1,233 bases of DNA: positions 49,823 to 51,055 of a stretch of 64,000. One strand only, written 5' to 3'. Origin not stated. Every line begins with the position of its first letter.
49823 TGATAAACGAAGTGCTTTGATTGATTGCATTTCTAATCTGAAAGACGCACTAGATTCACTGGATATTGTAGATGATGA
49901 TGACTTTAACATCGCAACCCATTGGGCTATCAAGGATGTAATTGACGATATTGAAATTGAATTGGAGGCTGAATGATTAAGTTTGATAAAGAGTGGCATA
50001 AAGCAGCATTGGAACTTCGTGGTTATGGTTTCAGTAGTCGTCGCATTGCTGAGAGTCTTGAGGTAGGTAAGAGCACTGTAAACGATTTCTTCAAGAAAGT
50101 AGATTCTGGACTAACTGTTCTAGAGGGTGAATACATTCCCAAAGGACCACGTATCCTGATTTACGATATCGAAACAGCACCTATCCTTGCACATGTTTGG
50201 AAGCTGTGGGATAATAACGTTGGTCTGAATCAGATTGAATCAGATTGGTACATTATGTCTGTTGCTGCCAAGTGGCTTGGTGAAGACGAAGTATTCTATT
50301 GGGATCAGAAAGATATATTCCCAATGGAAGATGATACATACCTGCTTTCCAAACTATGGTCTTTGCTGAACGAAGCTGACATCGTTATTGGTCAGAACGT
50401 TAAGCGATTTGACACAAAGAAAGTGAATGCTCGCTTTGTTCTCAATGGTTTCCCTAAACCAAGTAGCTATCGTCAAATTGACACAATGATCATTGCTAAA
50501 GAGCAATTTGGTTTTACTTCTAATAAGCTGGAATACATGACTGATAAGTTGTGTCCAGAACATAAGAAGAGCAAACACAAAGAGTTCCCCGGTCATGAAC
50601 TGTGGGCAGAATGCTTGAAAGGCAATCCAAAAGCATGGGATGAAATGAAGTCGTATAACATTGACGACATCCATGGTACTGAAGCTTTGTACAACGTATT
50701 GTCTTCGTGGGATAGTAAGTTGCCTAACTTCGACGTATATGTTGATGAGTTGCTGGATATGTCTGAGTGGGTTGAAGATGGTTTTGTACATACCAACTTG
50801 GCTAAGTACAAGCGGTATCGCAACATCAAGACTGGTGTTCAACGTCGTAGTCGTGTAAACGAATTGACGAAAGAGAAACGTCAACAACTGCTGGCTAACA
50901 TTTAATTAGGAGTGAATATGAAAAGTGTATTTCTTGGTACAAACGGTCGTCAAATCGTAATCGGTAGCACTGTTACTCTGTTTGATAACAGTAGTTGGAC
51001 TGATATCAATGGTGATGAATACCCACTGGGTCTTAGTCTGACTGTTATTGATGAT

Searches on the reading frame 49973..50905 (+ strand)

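Call 64: search_protein_families(library=phrogs, proteins=[window:49973-50905:+], max_evalue=0.00001)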
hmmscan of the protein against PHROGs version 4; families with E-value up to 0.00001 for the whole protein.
window:49973-50905:+ (310 aa): 2 families
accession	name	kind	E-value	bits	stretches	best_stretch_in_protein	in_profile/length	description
phrog_403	-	DNA, RNA and nucleotide metabolism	4e-100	335.8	1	6-310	4-320/321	DNA polymerase exonuclease subunit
phrog_17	-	DNA, RNA and nucleotide metabolism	3.2e-09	36.3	1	43-250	655-831/1445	DNA polymerase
